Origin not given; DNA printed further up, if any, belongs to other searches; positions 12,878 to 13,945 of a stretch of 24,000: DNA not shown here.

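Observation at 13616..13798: Lys-rich linker followed by a 45-aa W/Y/C-rich acidic C-terminal tail ending YYCWCW: possible releasable peptide or protease substrate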

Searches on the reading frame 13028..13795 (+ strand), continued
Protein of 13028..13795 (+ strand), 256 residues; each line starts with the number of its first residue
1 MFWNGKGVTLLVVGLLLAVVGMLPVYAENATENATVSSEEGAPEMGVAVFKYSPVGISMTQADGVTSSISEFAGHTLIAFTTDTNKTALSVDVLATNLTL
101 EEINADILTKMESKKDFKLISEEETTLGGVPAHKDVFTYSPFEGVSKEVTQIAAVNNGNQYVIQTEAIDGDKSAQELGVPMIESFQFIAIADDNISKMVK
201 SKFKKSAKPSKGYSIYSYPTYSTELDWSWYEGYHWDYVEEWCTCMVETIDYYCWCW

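Call 46: fold_search(model_id=the predicted structure, library=pdb)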
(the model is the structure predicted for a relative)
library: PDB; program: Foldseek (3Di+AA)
matches with E <= 10: 1607; with E <= 0.001: 34
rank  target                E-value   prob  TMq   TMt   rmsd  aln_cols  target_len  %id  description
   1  4rth_A                4.4e-08  1.00  0.42  0.61   3.9       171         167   14  The crystal structure of PsbP from Zea mays (released 2015-03-11)
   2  4rth_B                5.4e-08  1.00  0.42  0.60   4.1       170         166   15  The crystal structure of PsbP from Zea mays (released 2015-03-11)
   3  2xb3                  8.4e-08  1.00  0.43  0.66   4.0       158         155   13  The Structure of Cyanobacterial PsbP (released 2010-08-25)
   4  2vu4                  1.8e-07  1.00  0.42  0.67   3.9       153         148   14  Structure of PsbP protein from Spinacia oleracea at 1.98 A resolution (released 2009-07-21)
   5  9i4t_P                2.7e-07  1.00  0.42  0.59   4.2       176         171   16  Photosystem II from Arabidopsis thaliana (released 2026-03-25)
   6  4rti                  3.2e-07  1.00  0.43  0.59   3.8       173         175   13  The crystal structure of PsbP from Spinacia oleracea (released 2015-03-11)
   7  5xnl_P                3.5e-07  1.00  0.42  0.56   4.8       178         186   15  Structure of stacked C2S2M2-type PSII-LHCII supercomplex from Pisum sativum (released 2017-09-20)
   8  8z9d_P                3.5e-07  1.00  0.43  0.56   6.6       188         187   13  cryo-EM structure of PSII-LHCII megacomplex from spinach (released 2024-11-13)
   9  3lyd_B                6.8e-07  1.00  0.37  0.54   6.3       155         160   14  Crystal structure of Putative uncharacterized protein from Jonesia denitrificans (released 2010-03-09)
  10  3lyd_A                8.5e-07  1.00  0.38  0.56   5.8       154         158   15  Crystal structure of Putative uncharacterized protein from Jonesia denitrificans (released 2010-03-09)
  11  1v2b_B                1.1e-06  1.00  0.42  0.66   4.0       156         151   15  Crystal Structure of PsbP Protein in the Oxygen-Evolving Complex of Photosystem II from Higher Plants (released 2004-05-18)
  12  1v2b_A                1.5e-06  1.00  0.41  0.65   4.0       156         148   15  Crystal Structure of PsbP Protein in the Oxygen-Evolving Complex of Photosystem II from Higher Plants (released 2004-05-18)
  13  9gnw_P                1.5e-06  1.00  0.43  0.56   4.4       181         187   12  Universal PSII assembly intermediate (released 2025-09-17)
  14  9grx_0                3.5e-06  1.00  0.44  0.67   3.8       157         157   12  NDH-PSI-LHCI supercomplex from S. oleracea (released 2025-02-12)
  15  6e5d                  5.5e-06  1.00  0.37  0.51   7.4       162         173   14  Crystal structure of LpqN involved in cell envelope biogenesis of Mycobacterium tuberculosis (released 2019-07-24)
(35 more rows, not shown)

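Call 50: find_encoding_contigs(protein=P0036, flank=10000)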
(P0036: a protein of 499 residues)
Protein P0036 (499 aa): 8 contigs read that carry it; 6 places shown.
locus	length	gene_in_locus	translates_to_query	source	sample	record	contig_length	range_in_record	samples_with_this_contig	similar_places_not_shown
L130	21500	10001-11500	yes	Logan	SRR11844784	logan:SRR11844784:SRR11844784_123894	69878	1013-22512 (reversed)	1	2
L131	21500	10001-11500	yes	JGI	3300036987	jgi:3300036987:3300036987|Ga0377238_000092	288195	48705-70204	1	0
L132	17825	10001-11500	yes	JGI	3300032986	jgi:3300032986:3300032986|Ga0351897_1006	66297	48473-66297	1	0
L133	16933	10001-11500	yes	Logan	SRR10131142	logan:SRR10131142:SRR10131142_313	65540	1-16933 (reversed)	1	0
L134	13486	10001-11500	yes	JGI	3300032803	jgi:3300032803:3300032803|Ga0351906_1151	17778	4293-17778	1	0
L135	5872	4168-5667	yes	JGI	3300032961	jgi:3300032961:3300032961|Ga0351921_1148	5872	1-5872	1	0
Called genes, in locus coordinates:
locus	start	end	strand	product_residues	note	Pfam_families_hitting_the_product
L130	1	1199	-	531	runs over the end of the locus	PF01507:PAPS_reduct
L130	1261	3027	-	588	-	PF00301:Rubredoxin, PF02776:TPP_enzyme_N, PF00205:TPP_enzyme_M, PF02775:TPP_enzyme_C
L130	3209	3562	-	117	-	-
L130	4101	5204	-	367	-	PF01513:NAD_kinase, PF00781:DAGK_cat (weak), PF20143:NAD_kinase_C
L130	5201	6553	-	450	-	PF00291:PALP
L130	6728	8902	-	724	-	PF00989:PAS (faint), PF13188:PAS_8 (weak), PF13426:PAS_9 (faint), PF08448:PAS_4, PF08447:PAS_3, PF02518:HATPase_c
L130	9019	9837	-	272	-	PF13432:TPR_16, PF13432:TPR_16, PF00515:TPR_1, PF07719:TPR_2, PF13432:TPR_16, PF13432:TPR_16, PF00515:TPR_1, PF07719:TPR_2, +26 more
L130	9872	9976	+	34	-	-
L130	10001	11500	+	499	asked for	PF13181:TPR_8 (faint), PF13424:TPR_12 (faint), PF13428:TPR_14 (faint), PF14559:TPR_19 (faint)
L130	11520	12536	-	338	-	PF00365:PFK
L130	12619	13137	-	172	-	PF20589:DUF6790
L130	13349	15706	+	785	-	PF00672:HAMP, PF00512:HisKA, PF02518:HATPase_c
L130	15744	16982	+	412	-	PF00144:Beta-lactamase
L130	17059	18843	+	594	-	PF00939:Na_sulph_symp (weak), PF03600:CitMHS, PF02080:TrkA_C, PF00939:Na_sulph_symp, PF03600:CitMHS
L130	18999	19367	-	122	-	PF13424:TPR_12 (weak), PF14559:TPR_19, PF12895:ANAPC3 (weak), PF13432:TPR_16, PF00515:TPR_1, PF07719:TPR_2 (weak), PF13414:TPR_11, PF13431:TPR_17 (weak), +3 more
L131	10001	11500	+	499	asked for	PF13181:TPR_8 (faint), PF13424:TPR_12 (faint), PF13428:TPR_14 (faint), PF14559:TPR_19 (faint)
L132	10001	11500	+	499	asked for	PF13181:TPR_8 (faint), PF13424:TPR_12 (faint), PF13428:TPR_14 (faint), PF14559:TPR_19 (faint)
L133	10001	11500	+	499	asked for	PF13181:TPR_8 (faint), PF13424:TPR_12 (faint), PF13428:TPR_14 (faint), PF14559:TPR_19 (faint)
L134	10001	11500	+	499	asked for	PF13181:TPR_8 (faint), PF13424:TPR_12 (faint), PF13428:TPR_14 (faint), PF14559:TPR_19 (faint)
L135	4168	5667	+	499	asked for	PF13181:TPR_8 (faint), PF13424:TPR_12 (faint), PF13428:TPR_14 (faint), PF14559:TPR_19 (faint)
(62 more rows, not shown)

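Call 51: find_encoding_contigs(protein=P0133, flank=10000)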
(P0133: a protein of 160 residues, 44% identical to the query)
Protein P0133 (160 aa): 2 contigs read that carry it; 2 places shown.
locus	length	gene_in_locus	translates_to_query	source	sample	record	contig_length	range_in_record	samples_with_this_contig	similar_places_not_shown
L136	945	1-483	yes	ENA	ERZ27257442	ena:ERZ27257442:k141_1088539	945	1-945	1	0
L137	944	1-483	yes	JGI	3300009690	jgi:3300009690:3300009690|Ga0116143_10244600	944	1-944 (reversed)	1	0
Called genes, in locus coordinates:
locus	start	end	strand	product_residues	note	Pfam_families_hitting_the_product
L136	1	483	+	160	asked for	?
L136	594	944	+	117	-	?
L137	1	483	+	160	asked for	?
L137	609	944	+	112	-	?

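Call 60: find_related_loci(query=A3, collection=metagenome_contigs, flank=10000)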
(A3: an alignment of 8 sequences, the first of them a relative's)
Query A3 (256 aa) in metagenome_contigs; peptide patterns used: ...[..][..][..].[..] (x = any residue, [..] = any of these).
532 stretches matched a pattern; 3 encode a relative of the query (tblastn E <= 1e-3); 3 distinct loci.
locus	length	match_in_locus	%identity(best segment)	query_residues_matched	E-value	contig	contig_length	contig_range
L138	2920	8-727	38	15-256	2e-48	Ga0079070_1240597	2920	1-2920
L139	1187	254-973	38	15-256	1e-50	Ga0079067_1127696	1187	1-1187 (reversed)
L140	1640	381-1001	39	6-213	6e-45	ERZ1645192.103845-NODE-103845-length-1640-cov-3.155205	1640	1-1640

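Call 63: list_cluster_members(proteins=[L126:2640-5411:-, L126:1176-2135:-, L126:6593-8599:+, L126:10406-12274:+, L003:2729-4693:+, L003:151-1608:+, L003:4745-6334:+, P0007, P0003, P0008])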
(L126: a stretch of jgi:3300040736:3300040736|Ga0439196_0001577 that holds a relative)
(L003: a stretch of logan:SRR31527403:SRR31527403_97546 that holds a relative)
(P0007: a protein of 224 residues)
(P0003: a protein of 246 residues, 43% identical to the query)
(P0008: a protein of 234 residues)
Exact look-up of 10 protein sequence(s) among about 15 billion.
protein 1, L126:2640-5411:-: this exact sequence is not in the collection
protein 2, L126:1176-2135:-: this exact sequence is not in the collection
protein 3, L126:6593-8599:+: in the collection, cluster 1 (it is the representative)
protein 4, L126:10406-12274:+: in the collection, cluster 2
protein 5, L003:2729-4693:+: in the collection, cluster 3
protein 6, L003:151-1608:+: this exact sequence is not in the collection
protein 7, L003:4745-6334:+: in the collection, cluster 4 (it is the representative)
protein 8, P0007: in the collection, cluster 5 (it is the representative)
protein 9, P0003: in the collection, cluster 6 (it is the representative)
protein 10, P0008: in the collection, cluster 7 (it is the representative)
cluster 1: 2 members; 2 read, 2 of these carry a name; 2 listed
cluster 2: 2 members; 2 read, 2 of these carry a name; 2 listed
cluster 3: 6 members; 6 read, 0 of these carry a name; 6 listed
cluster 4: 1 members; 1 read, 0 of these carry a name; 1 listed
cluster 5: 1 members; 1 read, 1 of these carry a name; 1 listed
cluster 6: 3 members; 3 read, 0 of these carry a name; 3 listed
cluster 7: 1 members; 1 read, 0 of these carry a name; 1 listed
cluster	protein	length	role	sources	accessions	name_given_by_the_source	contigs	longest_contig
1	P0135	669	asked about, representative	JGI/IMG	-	hypothetical protein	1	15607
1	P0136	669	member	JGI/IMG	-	hypothetical protein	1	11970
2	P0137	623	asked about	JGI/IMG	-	hypothetical protein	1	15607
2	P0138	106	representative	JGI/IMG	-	hypothetical protein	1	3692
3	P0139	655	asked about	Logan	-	-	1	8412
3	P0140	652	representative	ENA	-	-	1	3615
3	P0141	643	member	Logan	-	-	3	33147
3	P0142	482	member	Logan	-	-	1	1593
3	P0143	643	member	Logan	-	-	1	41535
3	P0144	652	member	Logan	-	-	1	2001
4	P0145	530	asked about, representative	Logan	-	-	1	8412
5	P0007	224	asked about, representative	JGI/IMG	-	hypothetical protein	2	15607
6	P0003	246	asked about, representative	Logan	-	-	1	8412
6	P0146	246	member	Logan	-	-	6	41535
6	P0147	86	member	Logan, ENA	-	-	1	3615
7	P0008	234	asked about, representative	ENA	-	-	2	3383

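Call 64: find_encoding_contigs(protein=P0146, flank=10000, max_places=3)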
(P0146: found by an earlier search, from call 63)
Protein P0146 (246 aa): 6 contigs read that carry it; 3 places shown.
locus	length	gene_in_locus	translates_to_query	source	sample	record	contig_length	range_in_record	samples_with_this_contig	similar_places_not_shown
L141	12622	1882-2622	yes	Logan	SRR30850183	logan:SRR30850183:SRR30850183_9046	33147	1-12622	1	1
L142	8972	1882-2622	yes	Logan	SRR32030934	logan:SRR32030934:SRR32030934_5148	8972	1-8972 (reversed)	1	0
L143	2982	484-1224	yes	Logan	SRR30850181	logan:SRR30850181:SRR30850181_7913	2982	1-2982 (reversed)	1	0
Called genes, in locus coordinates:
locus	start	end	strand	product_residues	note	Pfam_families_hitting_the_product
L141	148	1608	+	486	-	-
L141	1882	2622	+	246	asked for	-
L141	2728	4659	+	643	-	PF03415:Peptidase_C11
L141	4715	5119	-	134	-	-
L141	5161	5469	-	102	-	PF01909:NTP_transf_2 (weak), PF18765:Polbeta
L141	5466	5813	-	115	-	PF04434:SWIM (weak)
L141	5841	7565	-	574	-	PF09820:AAA-ATPase_like, PF08011:PDDEXK_9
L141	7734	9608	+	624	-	PF03415:Peptidase_C11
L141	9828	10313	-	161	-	PF19131:DUF5814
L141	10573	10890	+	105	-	PF05016:ParE_toxin (weak)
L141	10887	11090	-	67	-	-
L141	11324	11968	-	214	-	PF09920:DUF2150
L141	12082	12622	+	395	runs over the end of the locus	PF22025:ThiI_fer, PF02926:THUMP, PF02568:ThiI, PF06508:QueC (faint)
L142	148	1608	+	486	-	-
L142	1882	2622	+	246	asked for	-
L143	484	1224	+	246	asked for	-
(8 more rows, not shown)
